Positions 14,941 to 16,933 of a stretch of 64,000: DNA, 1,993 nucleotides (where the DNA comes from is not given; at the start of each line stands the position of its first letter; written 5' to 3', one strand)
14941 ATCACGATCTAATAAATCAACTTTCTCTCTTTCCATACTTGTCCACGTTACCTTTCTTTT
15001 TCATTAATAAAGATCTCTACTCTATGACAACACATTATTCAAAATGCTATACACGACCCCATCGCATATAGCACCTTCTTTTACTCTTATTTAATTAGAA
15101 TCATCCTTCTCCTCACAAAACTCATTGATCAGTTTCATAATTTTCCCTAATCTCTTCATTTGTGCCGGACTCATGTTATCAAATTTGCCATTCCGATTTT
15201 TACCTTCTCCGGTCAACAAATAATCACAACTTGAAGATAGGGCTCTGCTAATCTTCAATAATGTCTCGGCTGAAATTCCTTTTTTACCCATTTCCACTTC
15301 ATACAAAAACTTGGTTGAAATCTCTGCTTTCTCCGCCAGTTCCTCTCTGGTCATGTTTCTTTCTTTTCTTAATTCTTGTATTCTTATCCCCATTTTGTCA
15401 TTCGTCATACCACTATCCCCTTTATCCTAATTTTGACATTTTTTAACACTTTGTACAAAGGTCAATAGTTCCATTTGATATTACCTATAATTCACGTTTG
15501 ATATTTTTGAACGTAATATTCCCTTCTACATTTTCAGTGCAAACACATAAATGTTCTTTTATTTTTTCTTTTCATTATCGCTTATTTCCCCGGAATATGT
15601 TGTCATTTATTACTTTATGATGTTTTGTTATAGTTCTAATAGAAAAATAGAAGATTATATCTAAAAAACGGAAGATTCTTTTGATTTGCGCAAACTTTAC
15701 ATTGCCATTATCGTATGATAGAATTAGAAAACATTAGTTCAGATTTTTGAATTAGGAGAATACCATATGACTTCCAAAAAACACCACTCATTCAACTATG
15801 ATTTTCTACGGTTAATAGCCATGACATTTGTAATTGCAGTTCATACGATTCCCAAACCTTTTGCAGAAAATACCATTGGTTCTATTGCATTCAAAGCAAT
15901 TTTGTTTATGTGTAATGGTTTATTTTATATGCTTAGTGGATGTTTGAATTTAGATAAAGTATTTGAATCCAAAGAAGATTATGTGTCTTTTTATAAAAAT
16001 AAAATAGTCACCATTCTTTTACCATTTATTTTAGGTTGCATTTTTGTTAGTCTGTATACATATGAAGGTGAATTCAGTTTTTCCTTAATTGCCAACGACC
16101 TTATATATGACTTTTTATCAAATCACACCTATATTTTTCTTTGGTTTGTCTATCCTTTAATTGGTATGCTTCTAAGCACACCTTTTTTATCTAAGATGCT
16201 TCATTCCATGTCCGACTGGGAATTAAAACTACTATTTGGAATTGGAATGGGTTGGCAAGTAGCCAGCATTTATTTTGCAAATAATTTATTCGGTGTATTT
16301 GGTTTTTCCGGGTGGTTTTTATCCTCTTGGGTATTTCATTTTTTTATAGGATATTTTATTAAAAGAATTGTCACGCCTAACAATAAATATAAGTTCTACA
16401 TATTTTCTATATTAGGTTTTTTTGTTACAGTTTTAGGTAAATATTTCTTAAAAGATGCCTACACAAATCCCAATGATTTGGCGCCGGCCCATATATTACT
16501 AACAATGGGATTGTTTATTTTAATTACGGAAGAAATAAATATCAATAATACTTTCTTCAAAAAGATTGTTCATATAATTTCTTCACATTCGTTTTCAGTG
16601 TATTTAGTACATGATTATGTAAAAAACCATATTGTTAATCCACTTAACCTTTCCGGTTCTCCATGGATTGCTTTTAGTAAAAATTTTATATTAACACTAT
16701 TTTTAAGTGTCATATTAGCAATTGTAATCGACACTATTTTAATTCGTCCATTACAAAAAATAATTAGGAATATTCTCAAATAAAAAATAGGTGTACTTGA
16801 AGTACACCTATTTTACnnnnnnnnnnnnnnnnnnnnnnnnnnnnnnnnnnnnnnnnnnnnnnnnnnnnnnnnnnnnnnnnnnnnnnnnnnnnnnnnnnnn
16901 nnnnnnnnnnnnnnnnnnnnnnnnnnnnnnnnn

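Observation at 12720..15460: XRE regulator + soluble KAP-family NTPase + dCTP-deaminase/dUTPase-fold protein: candidate undescribed nucleotide-targeting defence operon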

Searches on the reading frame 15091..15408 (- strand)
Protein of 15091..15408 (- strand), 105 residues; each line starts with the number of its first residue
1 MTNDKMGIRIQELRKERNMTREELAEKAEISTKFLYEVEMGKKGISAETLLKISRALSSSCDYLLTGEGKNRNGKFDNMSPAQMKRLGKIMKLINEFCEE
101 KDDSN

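Call 3: search_protein_families(library=pfam, proteins=[window:15091-15408:-], max_evalue=0.1)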
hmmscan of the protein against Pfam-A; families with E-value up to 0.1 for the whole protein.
window:15091-15408:- (105 aa): 8 families
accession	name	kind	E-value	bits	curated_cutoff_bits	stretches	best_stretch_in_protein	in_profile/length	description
PF01381.28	HTH_3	-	8.2e-13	48.6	23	1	10-64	1-55/55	Helix-turn-helix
PF12844.13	HTH_19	-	4.8e-12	46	30.2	1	7-69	1-63/64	Helix-turn-helix domain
PF13443.12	HTH_26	-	2.7e-09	37.6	22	1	9-58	1-51/63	Cro/C1-type HTH DNA-binding domain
PF13560.12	HTH_31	-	2.2e-06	28.3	27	1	6-57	2-54/64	Helix-turn-helix domain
PF07022.19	Phage_CI_repr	-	0.00024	21.8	22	1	20-70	14-63/65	Bacteriophage CI repressor helix-turn-helix domain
PF13413.12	HTH_25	-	0.021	15.1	24.6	1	11-41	3-33/62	Helix-turn-helix domain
PF08279.18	HTH_11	-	0.087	13.2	25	0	10-33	6-30/55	HTH domain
PF15943.11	YdaS_toxin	-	0.089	13.1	30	0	22-58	12-48/65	Bacterial toxin YdaS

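Call 4: search_protein_families(library=padloc, proteins=[window:15091-15408:-], max_evalue=0.1)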
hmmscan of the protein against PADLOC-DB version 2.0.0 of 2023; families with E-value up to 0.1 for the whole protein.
window:15091-15408:- (105 aa): 19 families
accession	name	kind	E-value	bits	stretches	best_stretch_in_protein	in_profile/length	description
PDLC02926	HTH_VI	-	3.9e-12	44.3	1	9-96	5-90/92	-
PDLC04142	capH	-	5.1e-12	44.8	1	3-101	4-101/103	capH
PDLC04775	PDC-M69A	-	5.7e-10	37.7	1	4-72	6-74/113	-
PDLC03665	Control_protein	-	1.2e-07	29.8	1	7-65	10-69/77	control protein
PDLC03952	RmrA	-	2.9e-07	27.7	1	9-99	26-112/395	-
PDLC03949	RmrA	-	1.1e-06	25.8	1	9-68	6-65/363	-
PDLC03954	RmrA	-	5.3e-06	23.6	1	7-72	12-77/380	-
PDLC03951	RmrA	-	1.2e-05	22.5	1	8-72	11-76/400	-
PDLC03947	RmrA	-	1.3e-05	22.2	1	5-71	11-77/383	-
PDLC03946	RmrA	-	1.3e-05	22.1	1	9-68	6-65/357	-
PDLC03944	RmrA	-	2.9e-05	21.3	1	7-67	8-68/384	-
PDLC03953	RmrA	-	9.9e-05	19.7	1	3-65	3-65/373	-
PDLC03671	Control_protein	-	0.00011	20.3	1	11-71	20-81/84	control protein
PDLC03664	Control_protein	-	0.00026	19.4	1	5-58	13-66/74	control protein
PDLC03945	RmrA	-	0.00033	17.9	1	7-80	4-77/394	-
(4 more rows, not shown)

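Call 5: search_protein_families(library=ncbifam, proteins=[window:15091-15408:-], max_evalue=0.1)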
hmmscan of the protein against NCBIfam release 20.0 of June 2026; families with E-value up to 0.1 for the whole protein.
window:15091-15408:- (105 aa): 18 families
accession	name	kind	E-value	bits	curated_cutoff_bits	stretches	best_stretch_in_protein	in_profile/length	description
NF006015.0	PRK08154.1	subfamily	1.6e-12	47.3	204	1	5-69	30-94/314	anaerobic benzoate catabolism transcriptional regulator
NF041951.1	phage_RstR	subfamily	5.4e-11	42.7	80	1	7-74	4-71/108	RstR family transcriptional repressor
TIGR03070.1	couple_hipB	subfamily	2.2e-10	40.3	71.65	1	5-58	2-55/58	type II toxin-antitoxin system Y4mF family antitoxin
NF047948.1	male_kill_WMK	equivalog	7.8e-09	35.4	300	1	4-73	161-230/300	WO male-killing family protein Wmk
NF010465.0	PRK13890.1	equivalog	2.1e-08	34.3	96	1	10-73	10-73/121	conjugal transfer protein TrbA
TIGR02607.1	antidote_HigA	equivalog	8.3e-06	25.6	47.7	1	12-65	14-67/81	HigA family addiction module antitoxin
NF041677.1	trans_regClgR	equivalog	1.2e-05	25.3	170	1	10-72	13-75/113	transcriptional regulator ClgR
NF007257.0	PRK09706.1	subfamily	1.2e-05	25.1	101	1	1-75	1-75/135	transcriptional repressor DicA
NF038139.1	Reg_Aceta_RamB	equivalog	1.3e-05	24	700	1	6-59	3-56/465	acetate metabolism transcriptional regulator RamB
NF038310.1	lysogeny_AimR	equivalog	0.00027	20.1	70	1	10-59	1-50/365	AimR family lysis-lysogeny pheromone receptor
NF003162.0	PRK04140.1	equivalog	0.0014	17.7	263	1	9-58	130-179/317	transcriptional regulator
TIGR00270.2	TIGR00270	equivalog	0.0019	18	110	1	7-57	77-127/159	multiprotein bridging factor aMBF1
NF048000.1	ECH1013_TF_S24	equivalog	0.0027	17.6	300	1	19-79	16-77/204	ECH_1013 family putative transcriptional regulator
NF052239.1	antitox_spr1629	equivalog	0.0037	16.4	335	1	6-79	3-76/377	spr1629 family repressor/antitoxin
NF041575.1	antitoxPezA_Strep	equivalog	0.018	15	290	1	7-60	3-56/158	type II toxin-antitoxin system antitoxin PezA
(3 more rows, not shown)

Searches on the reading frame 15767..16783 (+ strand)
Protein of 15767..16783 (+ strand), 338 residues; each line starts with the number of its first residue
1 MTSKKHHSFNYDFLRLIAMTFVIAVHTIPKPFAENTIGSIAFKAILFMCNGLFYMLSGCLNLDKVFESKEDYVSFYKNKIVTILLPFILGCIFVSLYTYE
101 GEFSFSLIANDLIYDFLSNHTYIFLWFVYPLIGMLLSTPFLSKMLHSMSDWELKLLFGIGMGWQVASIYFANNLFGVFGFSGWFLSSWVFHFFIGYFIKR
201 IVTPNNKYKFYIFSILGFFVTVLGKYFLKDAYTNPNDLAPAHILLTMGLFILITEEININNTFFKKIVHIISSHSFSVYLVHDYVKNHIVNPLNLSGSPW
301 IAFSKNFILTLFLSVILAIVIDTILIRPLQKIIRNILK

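Call 3: search_protein_families(library=pfam, proteins=[window:15767-16783:+], max_evalue=0.1)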
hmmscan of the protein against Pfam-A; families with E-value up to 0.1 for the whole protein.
window:15767-16783:+ (338 aa): 1 family
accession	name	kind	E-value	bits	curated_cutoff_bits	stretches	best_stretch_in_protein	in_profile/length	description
PF01757.29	Acyl_transf_3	-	9.9e-29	100.8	31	1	11-318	4-325/326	Acyltransferase domain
